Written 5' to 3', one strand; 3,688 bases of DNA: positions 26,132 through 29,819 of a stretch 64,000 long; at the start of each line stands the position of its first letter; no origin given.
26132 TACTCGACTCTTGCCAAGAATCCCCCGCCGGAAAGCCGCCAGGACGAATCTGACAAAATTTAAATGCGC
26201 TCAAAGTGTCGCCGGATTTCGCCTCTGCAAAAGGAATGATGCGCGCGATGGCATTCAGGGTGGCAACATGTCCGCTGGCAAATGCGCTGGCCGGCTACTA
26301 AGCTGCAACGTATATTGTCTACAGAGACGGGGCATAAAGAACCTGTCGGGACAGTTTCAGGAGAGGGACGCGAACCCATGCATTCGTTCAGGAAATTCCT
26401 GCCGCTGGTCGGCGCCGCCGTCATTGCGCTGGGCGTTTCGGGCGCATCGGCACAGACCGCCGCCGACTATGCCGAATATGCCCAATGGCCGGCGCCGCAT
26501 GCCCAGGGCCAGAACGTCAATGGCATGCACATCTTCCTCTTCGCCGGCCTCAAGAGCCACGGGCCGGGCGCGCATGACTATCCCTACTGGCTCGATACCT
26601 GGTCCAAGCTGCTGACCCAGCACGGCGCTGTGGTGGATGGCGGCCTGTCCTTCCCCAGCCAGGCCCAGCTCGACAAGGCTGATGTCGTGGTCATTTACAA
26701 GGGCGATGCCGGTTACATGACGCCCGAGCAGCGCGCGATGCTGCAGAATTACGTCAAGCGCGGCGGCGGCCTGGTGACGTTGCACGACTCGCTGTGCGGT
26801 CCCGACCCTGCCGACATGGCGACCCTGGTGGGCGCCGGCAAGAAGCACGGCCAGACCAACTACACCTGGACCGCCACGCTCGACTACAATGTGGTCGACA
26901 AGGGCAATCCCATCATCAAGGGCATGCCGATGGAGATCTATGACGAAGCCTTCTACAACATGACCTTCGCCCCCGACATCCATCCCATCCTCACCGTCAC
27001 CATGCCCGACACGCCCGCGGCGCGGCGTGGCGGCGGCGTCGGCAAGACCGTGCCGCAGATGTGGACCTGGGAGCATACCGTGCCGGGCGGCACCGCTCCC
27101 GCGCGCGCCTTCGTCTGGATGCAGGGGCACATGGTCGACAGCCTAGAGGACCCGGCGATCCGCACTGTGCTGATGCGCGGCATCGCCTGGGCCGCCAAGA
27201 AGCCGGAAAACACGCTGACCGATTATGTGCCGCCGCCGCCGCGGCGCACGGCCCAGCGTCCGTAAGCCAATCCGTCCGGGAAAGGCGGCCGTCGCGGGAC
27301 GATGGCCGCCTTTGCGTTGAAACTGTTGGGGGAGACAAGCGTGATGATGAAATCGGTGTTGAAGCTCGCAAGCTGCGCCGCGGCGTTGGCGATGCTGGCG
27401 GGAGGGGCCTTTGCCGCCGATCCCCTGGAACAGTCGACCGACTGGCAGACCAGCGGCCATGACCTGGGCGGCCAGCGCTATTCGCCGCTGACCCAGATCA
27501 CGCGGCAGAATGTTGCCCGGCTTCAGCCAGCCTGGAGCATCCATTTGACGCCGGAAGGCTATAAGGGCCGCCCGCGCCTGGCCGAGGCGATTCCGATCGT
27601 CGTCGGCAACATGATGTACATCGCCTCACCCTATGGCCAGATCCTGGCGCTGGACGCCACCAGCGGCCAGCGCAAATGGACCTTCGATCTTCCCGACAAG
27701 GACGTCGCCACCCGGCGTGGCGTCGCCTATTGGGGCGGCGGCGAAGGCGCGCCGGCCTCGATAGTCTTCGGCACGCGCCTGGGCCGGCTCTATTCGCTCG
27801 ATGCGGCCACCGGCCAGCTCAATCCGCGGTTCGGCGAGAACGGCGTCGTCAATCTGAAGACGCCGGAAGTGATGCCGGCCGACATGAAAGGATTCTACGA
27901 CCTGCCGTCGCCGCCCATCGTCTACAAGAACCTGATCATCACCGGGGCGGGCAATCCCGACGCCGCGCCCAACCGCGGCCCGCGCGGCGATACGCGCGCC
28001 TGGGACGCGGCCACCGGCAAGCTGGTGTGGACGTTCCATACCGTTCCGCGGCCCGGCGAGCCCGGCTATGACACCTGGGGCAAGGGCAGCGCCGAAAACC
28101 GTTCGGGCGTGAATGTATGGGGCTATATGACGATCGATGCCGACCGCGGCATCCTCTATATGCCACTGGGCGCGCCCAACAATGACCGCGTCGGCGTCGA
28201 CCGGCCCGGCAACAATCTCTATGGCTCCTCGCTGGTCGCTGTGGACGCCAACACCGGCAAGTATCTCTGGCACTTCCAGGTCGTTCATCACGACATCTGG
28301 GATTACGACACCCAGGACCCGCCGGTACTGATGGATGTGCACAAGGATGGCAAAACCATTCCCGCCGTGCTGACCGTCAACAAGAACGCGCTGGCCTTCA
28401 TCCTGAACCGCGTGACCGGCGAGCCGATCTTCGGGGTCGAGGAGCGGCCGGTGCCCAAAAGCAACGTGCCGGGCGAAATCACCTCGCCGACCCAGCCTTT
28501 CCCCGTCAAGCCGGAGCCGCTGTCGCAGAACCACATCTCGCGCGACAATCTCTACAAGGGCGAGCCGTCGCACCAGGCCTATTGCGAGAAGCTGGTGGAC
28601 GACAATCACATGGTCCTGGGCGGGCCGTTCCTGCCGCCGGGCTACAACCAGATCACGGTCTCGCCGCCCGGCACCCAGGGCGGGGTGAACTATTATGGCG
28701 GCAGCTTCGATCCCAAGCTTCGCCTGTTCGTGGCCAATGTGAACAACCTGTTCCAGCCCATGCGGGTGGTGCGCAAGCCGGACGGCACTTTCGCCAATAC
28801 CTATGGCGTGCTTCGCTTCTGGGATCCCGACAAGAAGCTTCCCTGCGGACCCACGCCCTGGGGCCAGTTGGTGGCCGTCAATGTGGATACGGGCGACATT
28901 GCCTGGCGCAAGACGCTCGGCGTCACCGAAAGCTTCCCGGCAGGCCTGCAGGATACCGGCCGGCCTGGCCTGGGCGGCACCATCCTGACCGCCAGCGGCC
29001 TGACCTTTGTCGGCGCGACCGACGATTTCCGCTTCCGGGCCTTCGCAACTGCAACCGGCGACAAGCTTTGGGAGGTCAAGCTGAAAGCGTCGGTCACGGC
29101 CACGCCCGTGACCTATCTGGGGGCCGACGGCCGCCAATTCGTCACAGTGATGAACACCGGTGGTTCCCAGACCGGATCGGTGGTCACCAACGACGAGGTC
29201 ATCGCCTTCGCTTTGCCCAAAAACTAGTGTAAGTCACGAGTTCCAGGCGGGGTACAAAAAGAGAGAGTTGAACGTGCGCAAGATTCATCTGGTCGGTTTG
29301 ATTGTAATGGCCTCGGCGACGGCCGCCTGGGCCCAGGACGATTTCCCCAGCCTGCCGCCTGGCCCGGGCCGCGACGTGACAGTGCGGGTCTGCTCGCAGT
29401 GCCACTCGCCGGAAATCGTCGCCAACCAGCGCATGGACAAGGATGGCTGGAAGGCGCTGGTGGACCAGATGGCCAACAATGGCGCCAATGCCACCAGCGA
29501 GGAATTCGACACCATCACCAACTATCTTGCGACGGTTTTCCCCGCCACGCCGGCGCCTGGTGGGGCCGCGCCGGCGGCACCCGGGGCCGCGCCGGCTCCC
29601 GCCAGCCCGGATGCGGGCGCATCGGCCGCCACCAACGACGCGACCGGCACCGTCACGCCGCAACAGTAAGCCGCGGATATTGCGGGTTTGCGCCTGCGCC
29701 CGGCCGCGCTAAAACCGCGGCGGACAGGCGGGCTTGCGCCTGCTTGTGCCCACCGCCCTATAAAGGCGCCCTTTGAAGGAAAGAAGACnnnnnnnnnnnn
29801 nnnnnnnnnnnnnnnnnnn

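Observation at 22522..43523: Candidate undescribed periplasmic sugar-oxidation system built on three PQQ enzymes, ThuA-like proteins and esterases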

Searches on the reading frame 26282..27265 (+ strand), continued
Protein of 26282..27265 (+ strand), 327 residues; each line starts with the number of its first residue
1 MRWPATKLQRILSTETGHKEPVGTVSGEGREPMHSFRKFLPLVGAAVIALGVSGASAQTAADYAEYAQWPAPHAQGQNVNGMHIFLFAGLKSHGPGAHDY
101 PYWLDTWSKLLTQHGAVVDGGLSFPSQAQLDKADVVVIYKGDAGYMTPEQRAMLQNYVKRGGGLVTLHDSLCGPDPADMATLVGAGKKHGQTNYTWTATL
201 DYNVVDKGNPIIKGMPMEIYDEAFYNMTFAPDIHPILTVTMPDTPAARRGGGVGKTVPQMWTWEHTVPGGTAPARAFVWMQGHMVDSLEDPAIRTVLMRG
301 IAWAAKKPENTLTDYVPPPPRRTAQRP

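Call 42: fold_search(model_id=the predicted structure, library=pdb)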
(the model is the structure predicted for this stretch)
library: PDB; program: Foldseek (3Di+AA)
matches with E <= 10: 1392; with E <= 0.001: 30
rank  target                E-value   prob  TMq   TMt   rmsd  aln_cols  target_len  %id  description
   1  4jqs_A                2.7e-08  1.00  0.54  0.64   6.5       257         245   17  Crystal structure of a Putative thua-like protein (BACUNI_01602) from Bacteroides uniformis ATCC 8492 at 2.30 A resolu (released 2013-05-08)
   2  4pxy_A                4.4e-08  1.00  0.53  0.63   6.8       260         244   16  Crystal structure of a Putative thua-like protein (BACUNI_01602) from Bacteroides uniformis ATCC 8492 at 1.50 A resolu (released 2014-04-23)
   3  5xb7_D                2.5e-06  1.00  0.46  0.22   6.3       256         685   15  GH42 alpha-L-arabinopyranosidase from Bifidobacterium animalis subsp. lactis Bl-04 (released 2017-11-01)
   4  5xb7_A                3.0e-06  1.00  0.48  0.23   5.1       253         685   13  GH42 alpha-L-arabinopyranosidase from Bifidobacterium animalis subsp. lactis Bl-04 (released 2017-11-01)
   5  5xb7_B                3.6e-06  1.00  0.49  0.23   4.9       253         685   15  GH42 alpha-L-arabinopyranosidase from Bifidobacterium animalis subsp. lactis Bl-04 (released 2017-11-01)
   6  5xb7_E                4.3e-06  1.00  0.51  0.24   4.6       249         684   14  GH42 alpha-L-arabinopyranosidase from Bifidobacterium animalis subsp. lactis Bl-04 (released 2017-11-01)
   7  5xb7_C                4.3e-06  1.00  0.49  0.23   5.0       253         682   15  GH42 alpha-L-arabinopyranosidase from Bifidobacterium animalis subsp. lactis Bl-04 (released 2017-11-01)
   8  5xb7_F                7.1e-06  1.00  0.45  0.22   6.6       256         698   14  GH42 alpha-L-arabinopyranosidase from Bifidobacterium animalis subsp. lactis Bl-04 (released 2017-11-01)
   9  2gk3_E                7.5e-06  1.00  0.48  0.56   7.0       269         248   17  Cytoplasmic Protein STM3548 from Salmonella typhimurium (released 2006-05-02)
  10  8ibt_B                1.1e-05  1.00  0.42  0.20   5.8       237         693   13  Crystal structure of GH42 beta-galactosidase BiBga42A from Bifidobacterium longum subspecies infantis E318S mutant in  (released 2023-06-07)
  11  4uni_C                1.8e-05  1.00  0.48  0.23   5.2       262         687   15  beta-(1,6)-galactosidase from Bifidobacterium animalis subsp. lactis Bl-04 in complex with galactose (released 2014-10-15)
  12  5fmr_A                2.4e-05  1.00  0.46  0.54   7.6       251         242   13  crIFT52 N-terminal domain (released 2016-03-09)
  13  7bob_A                4.0e-05  1.00  0.39  0.22   7.1       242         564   15  Exo-beta-1,4-mannosidase Op5Man5 from Opitutaceae bacterium strain TAV5 (released 2021-07-14)
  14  5e9a_B                6.5e-05  1.00  0.50  0.24   4.6       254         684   13  Crystal structure analysis of the cold-adamped beta-galactosidase from Rahnella sp. R3 (released 2016-10-26)
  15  4uoz_A                7.4e-05  1.00  0.47  0.22   5.3       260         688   13  beta-(1,6)-galactosidase from Bifidobacterium animalis subsp. lactis Bl-04 nucleophile mutant E324A in complex with ga (released 2014-10-15)
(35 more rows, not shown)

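Call 49: search_protein_families(library=pfam, alignment_id=A2, max_evalue=0.00001)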
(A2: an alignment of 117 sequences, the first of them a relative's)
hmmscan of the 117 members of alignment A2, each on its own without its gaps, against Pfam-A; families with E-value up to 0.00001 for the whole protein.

A. member 1, L039:8784-9665:- (293 aa): 2 families
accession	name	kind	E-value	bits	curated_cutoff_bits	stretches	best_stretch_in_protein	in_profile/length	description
PF00483.29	NTP_transferase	-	3.2e-78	263.1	21.2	1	5-241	1-243/245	Nucleotidyl transferase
PF12804.13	NTP_transf_3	-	4.4e-11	43.7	27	1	6-135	1-119/160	MobA-like NTP transferase domain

B. families by the number of members that match (of 117 scanned): 112 families (the first 25 are shown)
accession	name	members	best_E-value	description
PF01011.28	PQQ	14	1.4e-186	Glucose/ethanol/alcohol dehydrogenase, beta-propeller domain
PF13360.13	PQQ_2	14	7.1e-27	Outer membrane protein assembly factor BamB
PF13561.12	adh_short_C2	13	2.5e-67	Enoyl-(Acyl carrier protein) reductase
PF00106.31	adh_short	13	1.6e-55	short chain dehydrogenase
PF08659.16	KR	12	8.1e-16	KR domain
PF13570.13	Beta-prop_ACSF4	12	2.4e-10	Beta-alanine-activating enzyme, beta-propeller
PF23441.1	SDR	9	5.6e-10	SDR-like rossmann domain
PF07690.21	MFS_1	7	4.1e-54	Major Facilitator Superfamily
PF00248.27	Aldo_ket_red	5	1.3e-36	Aldo/keto reductase family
PF07729.17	FCD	4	1.7e-17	FCD domain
PF00392.27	GntR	4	2.2e-17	Bacterial regulatory proteins, gntR family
PF13442.11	Cytochrome_CBB3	4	4.5e-17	Cytochrome C oxidase, cbb3-type, subunit III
PF00034.26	Cytochrom_C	4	2.8e-15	Cytochrome c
PF10604.15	Polyketide_cyc2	4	2.2e-14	Polyketide cyclase / dehydrase and lipid transport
PF01263.26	Aldose_epim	3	1.1e-27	Aldose 1-epimerase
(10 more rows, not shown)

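Call 51: search_protein_families(library=pfam, proteins=[L052:10846-11325:+, L055:4017-4487:+, L056:10846-11337:+, L062:10699-11265:+, L084:8816-9661:-], max_evalue=0.01)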
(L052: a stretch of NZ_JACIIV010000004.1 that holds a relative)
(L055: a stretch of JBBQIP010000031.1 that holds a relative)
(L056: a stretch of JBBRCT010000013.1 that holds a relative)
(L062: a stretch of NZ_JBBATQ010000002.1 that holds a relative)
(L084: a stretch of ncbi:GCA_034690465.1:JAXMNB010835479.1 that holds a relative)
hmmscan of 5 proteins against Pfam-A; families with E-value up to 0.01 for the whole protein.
L052:10846-11325:+ (159 aa): 1 family
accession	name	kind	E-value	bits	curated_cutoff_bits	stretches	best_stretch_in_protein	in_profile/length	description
PF10604.15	Polyketide_cyc2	-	1.5e-11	45.2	27.4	1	23-157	4-142/142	Polyketide cyclase / dehydrase and lipid transport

L055:4017-4487:+ (156 aa): 1 family
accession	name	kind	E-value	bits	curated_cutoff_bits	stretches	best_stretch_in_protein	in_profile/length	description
PF10604.15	Polyketide_cyc2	-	2.2e-14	54.4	27.4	1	20-154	2-142/142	Polyketide cyclase / dehydrase and lipid transport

L056:10846-11337:+ (163 aa): 1 family
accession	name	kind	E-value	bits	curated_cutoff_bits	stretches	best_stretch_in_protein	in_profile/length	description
PF10604.15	Polyketide_cyc2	-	4.2e-12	47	27.4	1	27-161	2-142/142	Polyketide cyclase / dehydrase and lipid transport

L062:10699-11265:+ (188 aa): 1 family
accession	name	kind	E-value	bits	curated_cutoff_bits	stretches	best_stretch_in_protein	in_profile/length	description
PF10604.15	Polyketide_cyc2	-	4.7e-12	46.9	27.4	1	49-186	3-142/142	Polyketide cyclase / dehydrase and lipid transport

L084:8816-9661:- (281 aa): 5 families
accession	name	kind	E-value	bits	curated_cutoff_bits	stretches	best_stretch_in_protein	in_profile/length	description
PF13561.12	adh_short_C2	-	7.4e-53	180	27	1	30-276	6-235/236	Enoyl-(Acyl carrier protein) reductase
PF00106.31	adh_short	-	4.6e-46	157.2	26.6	1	22-224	2-187/195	short chain dehydrogenase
PF08659.16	KR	-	1.1e-06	29.2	22.6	1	22-115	2-90/180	KR domain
PF23441.1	SDR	-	0.00055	19.8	27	1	17-221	4-196/258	SDR-like rossmann domain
PF02826.25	2-Hacid_dh_C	-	0.00073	19.4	25.1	1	10-71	26-87/178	D-isomer specific 2-hydroxyacid dehydrogenase, NAD binding domain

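Call 67: find_related_loci(query=A3, collection=metagenome_contigs, flank=8000)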
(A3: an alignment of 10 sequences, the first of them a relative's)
Query A3 (655 aa) in metagenome_contigs; peptide patterns used: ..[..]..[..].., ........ (x = any residue, [..] = any of these).
599 stretches matched a pattern (row limit reached: there are more); 596 encode a relative of the query (tblastn E <= 1e-3); the best 80 are kept; 80 distinct loci.
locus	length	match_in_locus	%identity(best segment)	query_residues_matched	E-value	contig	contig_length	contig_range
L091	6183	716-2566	65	42-653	0e+0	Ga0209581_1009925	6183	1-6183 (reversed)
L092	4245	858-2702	64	51-653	0e+0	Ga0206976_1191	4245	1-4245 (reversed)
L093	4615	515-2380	56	33-653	0e+0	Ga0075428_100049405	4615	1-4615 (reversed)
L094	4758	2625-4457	57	43-655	0e+0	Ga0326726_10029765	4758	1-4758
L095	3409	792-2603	58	50-655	0e+0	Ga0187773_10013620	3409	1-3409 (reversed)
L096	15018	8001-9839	59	41-653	0e+0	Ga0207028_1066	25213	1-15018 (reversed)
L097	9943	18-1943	55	12-655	0e+0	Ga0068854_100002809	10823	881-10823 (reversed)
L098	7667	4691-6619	55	19-655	0e+0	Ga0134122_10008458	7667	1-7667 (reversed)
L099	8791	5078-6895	57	50-655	0e+0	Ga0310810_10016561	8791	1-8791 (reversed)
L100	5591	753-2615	56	36-655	0e+0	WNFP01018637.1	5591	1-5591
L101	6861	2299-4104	57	52-655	0e+0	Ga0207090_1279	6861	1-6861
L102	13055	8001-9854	57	35-653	0e+0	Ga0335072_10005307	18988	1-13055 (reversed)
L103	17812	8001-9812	61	52-655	0e+0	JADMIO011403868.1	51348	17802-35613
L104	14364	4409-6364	48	37-655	0e+0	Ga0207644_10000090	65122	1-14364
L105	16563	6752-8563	51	52-655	0e+0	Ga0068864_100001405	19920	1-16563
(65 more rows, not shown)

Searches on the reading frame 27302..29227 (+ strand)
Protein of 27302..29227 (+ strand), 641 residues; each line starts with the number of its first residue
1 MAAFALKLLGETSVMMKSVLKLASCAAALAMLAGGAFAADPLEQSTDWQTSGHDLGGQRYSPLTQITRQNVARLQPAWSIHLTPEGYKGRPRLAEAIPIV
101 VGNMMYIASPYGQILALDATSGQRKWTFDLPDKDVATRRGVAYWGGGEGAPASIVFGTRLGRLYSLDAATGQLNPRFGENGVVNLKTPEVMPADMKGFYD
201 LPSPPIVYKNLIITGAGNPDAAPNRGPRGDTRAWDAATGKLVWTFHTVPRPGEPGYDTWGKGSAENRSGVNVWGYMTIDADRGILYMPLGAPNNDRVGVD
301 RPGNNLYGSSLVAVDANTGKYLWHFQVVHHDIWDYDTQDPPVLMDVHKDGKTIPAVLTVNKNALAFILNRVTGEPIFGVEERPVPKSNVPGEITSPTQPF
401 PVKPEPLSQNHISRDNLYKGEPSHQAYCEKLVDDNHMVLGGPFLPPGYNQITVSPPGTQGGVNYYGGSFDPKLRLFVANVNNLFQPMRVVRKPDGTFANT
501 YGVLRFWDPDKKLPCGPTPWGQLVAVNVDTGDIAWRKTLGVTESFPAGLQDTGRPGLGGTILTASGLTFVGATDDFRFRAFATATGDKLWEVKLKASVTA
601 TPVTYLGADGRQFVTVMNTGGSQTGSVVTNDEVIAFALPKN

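Call 5: search_protein_families(library=pfam, proteins=[window:27302-29227:+])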
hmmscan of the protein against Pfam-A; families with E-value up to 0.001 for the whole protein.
window:27302-29227:+ (641 aa): 4 families
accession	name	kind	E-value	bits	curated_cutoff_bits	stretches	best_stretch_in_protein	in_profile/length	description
PF01011.28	PQQ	-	3.1e-183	611.2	26.7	1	48-614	1-595/595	Glucose/ethanol/alcohol dehydrogenase, beta-propeller domain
PF13360.13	PQQ_2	-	1.8e-15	57.7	27.6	2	96-173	67-140/233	Outer membrane protein assembly factor BamB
PF13570.13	Beta-prop_ACSF4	-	1.1e-08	35.3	133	0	103-182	20-92/329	Beta-alanine-activating enzyme, beta-propeller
PF25293.1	Beta-prop_EMC1_N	-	0.00093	19.4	34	0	524-621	44-130/219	EMC1 N-terminal beta-propeller domain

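Call 11: search_solved_structures(query=window:27302-29227:+, max_evalue=1e-10)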
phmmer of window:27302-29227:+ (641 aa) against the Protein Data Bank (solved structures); distinct sequences matched with E-value up to 1e-10: 26.
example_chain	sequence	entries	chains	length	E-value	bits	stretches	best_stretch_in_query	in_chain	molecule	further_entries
1kb0_A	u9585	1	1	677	2.7e-47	164.8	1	24-377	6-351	quinohemoprotein alcohol dehydrogenase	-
1yiq_A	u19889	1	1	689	1e-45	159.6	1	40-377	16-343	Quinohemoprotein alcohol dehydrogenase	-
8gy2_A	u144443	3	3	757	7.1e-43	150.2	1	21-378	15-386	Alcohol dehydrogenase (quinone), dehydrogenase subunit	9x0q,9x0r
1kv9_A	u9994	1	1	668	9.3e-37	130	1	45-376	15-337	TYPE II QUINOHEMOPROTEIN ALCOHOL DEHYDROGENASE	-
22vi_A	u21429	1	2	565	2.4e-34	122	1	44-349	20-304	Quinohemoprotein alcohol dehydrogenase ADH-IIG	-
6zcv_A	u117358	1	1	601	9e-33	116.8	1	22-378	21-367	Quinoprotein ethanol dehydrogenase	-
6zcw_A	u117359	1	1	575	8.7e-32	113.6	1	49-378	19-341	Quinoprotein ethanol dehydrogenase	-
5xm3_A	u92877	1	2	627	3.2e-30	108.4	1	24-376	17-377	Glucose dehydrogenase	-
1lrw_A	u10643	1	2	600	9.6e-30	106.8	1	45-376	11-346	methanol dehydrogenase subunit 1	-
7o6z_A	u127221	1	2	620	8e-29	103.8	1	39-375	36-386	Methanol dehydrogenase (Cytochrome c) subunit 1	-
4mae_A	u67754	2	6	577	1.2e-27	99.9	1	47-395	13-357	Methanol dehydrogenase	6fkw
4mh1_A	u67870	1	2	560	7.5e-27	97.2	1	45-375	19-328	Sorbose dehydrogenase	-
9ism_A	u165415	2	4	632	1.8e-26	96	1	16-374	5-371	Methanol dehydrogenase, alpha subunit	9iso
2d0v_A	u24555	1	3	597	9.5e-25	90.3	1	45-376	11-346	methanol dehydrogenase large subunit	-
4tqo_B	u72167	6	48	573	2.4e-24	89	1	46-375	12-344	Methanol dehydrogenase protein, large subunit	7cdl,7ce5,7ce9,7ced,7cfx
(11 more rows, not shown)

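Call 13: search_protein_families(library=ncbifam, proteins=[window:27344-29227:+], max_evalue=0.00001)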
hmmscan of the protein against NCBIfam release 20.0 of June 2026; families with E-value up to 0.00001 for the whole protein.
window:27344-29227:+ (627 aa): 5 families
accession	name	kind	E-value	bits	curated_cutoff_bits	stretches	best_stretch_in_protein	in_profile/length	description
TIGR03074.1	PQQ_membr_DH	subfamily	1.2e-130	436.8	832.65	1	27-625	150-783/783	membrane-bound PQQ-dependent dehydrogenase, glucose/quinate/shikimate family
TIGR03075.1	PQQ_enz_alc_DH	subfamily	5.9e-76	256.2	480.05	2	29-363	16-340/530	PQQ-dependent dehydrogenase, methanol/ethanol family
TIGR04528.1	acido_non_PQQ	subfamily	1.1e-71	242.1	650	2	31-366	3-314/493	acido-empty-quinoprotein group A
TIGR03300.1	assembly_YfgL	equivalog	1.8e-16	59.8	285.2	1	9-159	4-127/377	outer membrane protein assembly factor BamB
NF008351.0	PRK11138.1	equivalog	2.4e-14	52.7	423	1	83-160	64-143/394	outer membrane protein assembly factor BamB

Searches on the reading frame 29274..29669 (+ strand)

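Call 5: search_protein_families(library=pfam, proteins=[window:29276-29669:+])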
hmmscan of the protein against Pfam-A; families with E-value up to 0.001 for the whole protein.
window:29276-29669:+ (131 aa): 0 families

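Call 13: search_protein_families(library=ncbifam, proteins=[window:29276-29669:+], max_evalue=0.00001)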
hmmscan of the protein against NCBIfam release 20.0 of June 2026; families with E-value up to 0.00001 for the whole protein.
window:29276-29669:+ (131 aa): 0 families

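Call 51: search_protein_families(library=pfam, proteins=[window:29274-29669:+], max_evalue=0.01)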
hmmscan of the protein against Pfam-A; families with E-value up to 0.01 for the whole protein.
window:29274-29669:+ (131 aa): 1 family
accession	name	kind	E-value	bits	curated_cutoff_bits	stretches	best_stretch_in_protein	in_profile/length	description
PF09098.15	Dehyd-heme_bind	-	0.0016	18.5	25.2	1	37-65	97-125/167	Quinohemoprotein amine dehydrogenase A, alpha subunit, haem binding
